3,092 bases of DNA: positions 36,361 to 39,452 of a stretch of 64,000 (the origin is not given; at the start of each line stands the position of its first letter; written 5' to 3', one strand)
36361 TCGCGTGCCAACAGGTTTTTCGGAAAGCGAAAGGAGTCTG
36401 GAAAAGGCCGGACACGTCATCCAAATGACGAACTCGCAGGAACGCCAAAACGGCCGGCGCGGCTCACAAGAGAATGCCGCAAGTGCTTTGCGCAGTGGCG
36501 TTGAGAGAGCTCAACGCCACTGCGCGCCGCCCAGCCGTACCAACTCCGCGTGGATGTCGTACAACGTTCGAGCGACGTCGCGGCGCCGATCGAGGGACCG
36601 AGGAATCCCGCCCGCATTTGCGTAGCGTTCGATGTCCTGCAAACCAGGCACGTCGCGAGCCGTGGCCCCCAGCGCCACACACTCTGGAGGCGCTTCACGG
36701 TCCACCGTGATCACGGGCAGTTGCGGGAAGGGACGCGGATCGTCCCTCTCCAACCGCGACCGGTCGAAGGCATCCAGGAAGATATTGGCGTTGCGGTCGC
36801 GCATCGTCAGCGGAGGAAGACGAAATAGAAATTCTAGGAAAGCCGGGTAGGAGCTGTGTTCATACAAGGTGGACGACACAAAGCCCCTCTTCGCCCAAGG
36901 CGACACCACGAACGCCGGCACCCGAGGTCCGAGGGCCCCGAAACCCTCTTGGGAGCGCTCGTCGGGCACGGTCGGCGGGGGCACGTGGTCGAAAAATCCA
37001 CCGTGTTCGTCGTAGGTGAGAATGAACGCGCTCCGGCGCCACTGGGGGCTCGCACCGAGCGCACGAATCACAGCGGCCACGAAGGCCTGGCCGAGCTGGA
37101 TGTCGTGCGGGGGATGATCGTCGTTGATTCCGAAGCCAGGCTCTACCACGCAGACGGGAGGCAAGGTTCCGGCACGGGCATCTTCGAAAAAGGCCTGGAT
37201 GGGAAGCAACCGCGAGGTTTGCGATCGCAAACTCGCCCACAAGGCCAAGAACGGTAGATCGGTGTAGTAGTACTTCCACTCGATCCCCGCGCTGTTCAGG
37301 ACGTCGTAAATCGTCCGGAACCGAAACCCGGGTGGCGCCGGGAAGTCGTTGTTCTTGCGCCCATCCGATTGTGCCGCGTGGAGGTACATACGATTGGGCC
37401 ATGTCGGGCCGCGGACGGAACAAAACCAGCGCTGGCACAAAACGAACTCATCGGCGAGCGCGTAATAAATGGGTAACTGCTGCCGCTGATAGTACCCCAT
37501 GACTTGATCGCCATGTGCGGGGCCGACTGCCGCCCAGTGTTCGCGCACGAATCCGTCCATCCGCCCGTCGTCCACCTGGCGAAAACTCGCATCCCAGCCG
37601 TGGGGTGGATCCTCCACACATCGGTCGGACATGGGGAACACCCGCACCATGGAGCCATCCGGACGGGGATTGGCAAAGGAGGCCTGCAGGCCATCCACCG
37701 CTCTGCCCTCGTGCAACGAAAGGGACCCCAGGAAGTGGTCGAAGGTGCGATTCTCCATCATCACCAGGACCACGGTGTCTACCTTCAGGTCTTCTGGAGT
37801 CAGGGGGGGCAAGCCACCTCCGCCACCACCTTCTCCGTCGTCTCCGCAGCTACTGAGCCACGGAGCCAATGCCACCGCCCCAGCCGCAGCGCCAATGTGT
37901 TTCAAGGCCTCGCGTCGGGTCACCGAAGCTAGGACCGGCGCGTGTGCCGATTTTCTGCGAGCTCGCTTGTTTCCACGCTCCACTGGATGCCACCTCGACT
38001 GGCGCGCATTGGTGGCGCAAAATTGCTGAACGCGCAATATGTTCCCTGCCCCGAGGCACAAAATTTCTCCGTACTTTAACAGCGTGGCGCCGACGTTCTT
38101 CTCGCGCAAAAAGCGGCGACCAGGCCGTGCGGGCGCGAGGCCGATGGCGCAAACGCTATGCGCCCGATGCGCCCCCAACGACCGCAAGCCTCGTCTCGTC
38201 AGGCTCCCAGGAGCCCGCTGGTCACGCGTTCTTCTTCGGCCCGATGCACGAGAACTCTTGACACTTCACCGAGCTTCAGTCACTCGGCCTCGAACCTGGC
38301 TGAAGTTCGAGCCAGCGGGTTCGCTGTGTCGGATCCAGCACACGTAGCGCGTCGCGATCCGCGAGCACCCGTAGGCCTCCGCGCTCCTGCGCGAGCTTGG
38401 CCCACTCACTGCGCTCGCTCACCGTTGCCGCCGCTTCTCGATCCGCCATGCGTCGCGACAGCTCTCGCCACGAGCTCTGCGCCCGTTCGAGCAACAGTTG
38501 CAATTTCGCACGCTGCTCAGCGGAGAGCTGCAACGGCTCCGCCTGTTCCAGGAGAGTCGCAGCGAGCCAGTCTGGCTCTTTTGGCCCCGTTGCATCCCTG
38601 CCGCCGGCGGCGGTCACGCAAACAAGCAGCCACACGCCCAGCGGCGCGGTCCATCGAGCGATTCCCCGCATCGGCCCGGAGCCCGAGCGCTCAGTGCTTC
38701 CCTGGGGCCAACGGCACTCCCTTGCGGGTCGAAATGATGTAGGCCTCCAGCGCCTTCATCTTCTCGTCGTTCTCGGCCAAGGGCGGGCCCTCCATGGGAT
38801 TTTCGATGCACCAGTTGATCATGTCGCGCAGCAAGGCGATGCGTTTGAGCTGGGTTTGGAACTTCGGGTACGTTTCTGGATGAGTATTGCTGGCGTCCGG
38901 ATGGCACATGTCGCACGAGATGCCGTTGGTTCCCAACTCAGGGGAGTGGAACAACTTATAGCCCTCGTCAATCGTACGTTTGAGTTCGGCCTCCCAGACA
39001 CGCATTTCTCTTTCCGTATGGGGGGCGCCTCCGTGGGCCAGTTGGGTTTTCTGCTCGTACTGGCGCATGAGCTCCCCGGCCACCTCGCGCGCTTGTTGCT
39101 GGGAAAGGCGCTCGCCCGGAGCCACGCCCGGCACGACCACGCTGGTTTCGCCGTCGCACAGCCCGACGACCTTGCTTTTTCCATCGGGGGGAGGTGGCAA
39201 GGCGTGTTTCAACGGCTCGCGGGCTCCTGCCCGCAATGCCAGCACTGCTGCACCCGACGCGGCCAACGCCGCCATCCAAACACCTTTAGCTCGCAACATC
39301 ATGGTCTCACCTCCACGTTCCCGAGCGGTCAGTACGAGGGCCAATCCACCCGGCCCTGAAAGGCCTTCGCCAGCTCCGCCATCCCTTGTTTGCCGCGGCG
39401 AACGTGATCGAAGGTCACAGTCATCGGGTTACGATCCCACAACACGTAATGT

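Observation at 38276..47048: ECF sigma/anti-sigma, di-haem CCP, Tat-MPE, cytochrome c and Spy-like operon, divergent from a giant beta-propeller plus CCP-like surface protein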

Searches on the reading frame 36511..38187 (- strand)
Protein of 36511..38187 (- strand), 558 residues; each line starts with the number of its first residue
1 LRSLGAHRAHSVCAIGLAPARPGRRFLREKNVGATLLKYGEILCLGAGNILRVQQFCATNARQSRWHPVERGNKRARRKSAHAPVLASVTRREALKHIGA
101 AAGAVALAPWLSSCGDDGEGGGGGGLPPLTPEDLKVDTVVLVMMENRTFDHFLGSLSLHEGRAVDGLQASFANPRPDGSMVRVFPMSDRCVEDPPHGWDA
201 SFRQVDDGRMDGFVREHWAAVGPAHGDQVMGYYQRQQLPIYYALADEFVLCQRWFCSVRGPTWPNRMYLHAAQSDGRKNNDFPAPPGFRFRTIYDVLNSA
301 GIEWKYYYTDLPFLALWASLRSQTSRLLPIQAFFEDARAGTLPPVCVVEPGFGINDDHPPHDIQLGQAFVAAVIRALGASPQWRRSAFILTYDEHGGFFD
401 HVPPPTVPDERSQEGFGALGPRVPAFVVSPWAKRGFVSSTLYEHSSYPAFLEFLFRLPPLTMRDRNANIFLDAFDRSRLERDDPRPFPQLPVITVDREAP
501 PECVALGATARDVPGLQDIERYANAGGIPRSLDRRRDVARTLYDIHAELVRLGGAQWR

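Call 86: search_protein_families(library=pfam, proteins=[window:36511-38187:-], max_evalue=0.00001)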
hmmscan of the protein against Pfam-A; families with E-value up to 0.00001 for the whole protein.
window:36511-38187:- (558 aa): 1 family
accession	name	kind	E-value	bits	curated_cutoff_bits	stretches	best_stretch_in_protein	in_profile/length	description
PF04185.19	Phosphoesterase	-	4.2e-84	283.2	23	1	136-458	1-356/356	Phosphoesterase family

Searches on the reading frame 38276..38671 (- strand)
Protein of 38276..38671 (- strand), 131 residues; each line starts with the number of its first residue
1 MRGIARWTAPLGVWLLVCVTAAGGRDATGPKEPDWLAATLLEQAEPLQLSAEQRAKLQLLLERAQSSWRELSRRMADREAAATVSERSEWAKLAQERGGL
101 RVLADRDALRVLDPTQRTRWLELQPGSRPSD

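Call 3: search_protein_families(library=pfam, proteins=[window:38276-38671:-], max_evalue=0.01)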
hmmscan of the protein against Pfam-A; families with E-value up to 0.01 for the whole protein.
window:38276-38671:- (131 aa): 0 families

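Call 4: search_protein_families(library=ncbifam, proteins=[window:38276-38671:-], max_evalue=0.01)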
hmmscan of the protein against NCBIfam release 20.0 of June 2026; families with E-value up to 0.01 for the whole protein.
window:38276-38671:- (131 aa): 0 families

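Call 59: search_protein_families(library=pfam, proteins=[window:38276-38671:-], max_evalue=10)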
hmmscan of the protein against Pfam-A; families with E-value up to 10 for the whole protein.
window:38276-38671:- (131 aa): 2 families
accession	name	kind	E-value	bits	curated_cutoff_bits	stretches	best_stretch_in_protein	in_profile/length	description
PF07813.17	LTXXQ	-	0.11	13.7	24.3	1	44-119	10-95/100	LTXXQ motif family protein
PF25472.1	DUF7902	-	0.2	12.3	26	1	71-122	10-63/85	Domain of unknown function (DUF7902)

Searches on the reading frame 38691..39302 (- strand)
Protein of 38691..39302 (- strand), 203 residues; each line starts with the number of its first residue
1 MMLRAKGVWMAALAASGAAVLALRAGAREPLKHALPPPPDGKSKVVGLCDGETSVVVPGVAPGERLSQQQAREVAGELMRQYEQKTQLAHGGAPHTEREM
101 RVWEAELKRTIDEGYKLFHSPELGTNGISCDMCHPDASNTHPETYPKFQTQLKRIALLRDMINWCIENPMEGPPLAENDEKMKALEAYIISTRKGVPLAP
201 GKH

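Call 3: search_protein_families(library=pfam, proteins=[window:38691-39302:-], max_evalue=0.01)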
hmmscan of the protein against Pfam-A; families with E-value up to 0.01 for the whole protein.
window:38691-39302:- (203 aa): 1 family
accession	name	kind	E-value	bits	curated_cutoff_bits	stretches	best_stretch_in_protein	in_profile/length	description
PF21342.2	SoxA-TsdA_cyt-c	-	5.3e-13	49.2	27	1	114-197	2-87/88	SoxA/TsdA, cytochrome c domain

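Call 4: search_protein_families(library=ncbifam, proteins=[window:38691-39302:-], max_evalue=0.01)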
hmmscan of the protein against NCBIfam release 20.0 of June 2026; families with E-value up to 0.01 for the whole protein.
window:38691-39302:- (203 aa): 1 family
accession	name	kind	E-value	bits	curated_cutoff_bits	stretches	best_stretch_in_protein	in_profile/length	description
TIGR04484.1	thiosulf_SoxA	equivalog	3.5e-10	39.5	110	1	110-197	5-94/212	sulfur oxidation c-type cytochrome SoxA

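Call 24: search_solved_structures(query=window:38691-39302:-, max_evalue=1, show_alignments=2)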
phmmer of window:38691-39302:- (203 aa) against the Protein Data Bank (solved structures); distinct sequences matched with E-value up to 1: 9.
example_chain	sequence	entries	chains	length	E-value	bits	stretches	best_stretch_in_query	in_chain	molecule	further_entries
1h31_A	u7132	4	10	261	1.3e-06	31.4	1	111-199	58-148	DIHEME CYTOCHROME C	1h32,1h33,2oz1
2c1d_A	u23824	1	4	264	0.059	16.1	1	112-188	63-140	SOXA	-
5mcs_A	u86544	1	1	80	0.45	13.2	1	129-175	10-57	Lipoprotein cytochrome c, 1 heme-binding site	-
3cu4_A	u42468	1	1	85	0.5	13.1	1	129-175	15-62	Cytochrome c family protein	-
3dp5_A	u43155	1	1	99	0.65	12.7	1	129-175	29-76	Cytochrome c family protein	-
4wqd_A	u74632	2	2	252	0.82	12.4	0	121-198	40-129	Thiosulfate dehydrogenase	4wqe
4v2k_A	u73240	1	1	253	0.83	12.3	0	121-198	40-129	THIOSULFATE DEHYDROGENASE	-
4wq7_A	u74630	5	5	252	0.85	12.3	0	121-198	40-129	Thiosulfate dehydrogenase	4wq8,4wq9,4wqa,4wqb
4wqc_A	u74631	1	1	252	0.86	12.3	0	121-198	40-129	Thiosulfate dehydrogenase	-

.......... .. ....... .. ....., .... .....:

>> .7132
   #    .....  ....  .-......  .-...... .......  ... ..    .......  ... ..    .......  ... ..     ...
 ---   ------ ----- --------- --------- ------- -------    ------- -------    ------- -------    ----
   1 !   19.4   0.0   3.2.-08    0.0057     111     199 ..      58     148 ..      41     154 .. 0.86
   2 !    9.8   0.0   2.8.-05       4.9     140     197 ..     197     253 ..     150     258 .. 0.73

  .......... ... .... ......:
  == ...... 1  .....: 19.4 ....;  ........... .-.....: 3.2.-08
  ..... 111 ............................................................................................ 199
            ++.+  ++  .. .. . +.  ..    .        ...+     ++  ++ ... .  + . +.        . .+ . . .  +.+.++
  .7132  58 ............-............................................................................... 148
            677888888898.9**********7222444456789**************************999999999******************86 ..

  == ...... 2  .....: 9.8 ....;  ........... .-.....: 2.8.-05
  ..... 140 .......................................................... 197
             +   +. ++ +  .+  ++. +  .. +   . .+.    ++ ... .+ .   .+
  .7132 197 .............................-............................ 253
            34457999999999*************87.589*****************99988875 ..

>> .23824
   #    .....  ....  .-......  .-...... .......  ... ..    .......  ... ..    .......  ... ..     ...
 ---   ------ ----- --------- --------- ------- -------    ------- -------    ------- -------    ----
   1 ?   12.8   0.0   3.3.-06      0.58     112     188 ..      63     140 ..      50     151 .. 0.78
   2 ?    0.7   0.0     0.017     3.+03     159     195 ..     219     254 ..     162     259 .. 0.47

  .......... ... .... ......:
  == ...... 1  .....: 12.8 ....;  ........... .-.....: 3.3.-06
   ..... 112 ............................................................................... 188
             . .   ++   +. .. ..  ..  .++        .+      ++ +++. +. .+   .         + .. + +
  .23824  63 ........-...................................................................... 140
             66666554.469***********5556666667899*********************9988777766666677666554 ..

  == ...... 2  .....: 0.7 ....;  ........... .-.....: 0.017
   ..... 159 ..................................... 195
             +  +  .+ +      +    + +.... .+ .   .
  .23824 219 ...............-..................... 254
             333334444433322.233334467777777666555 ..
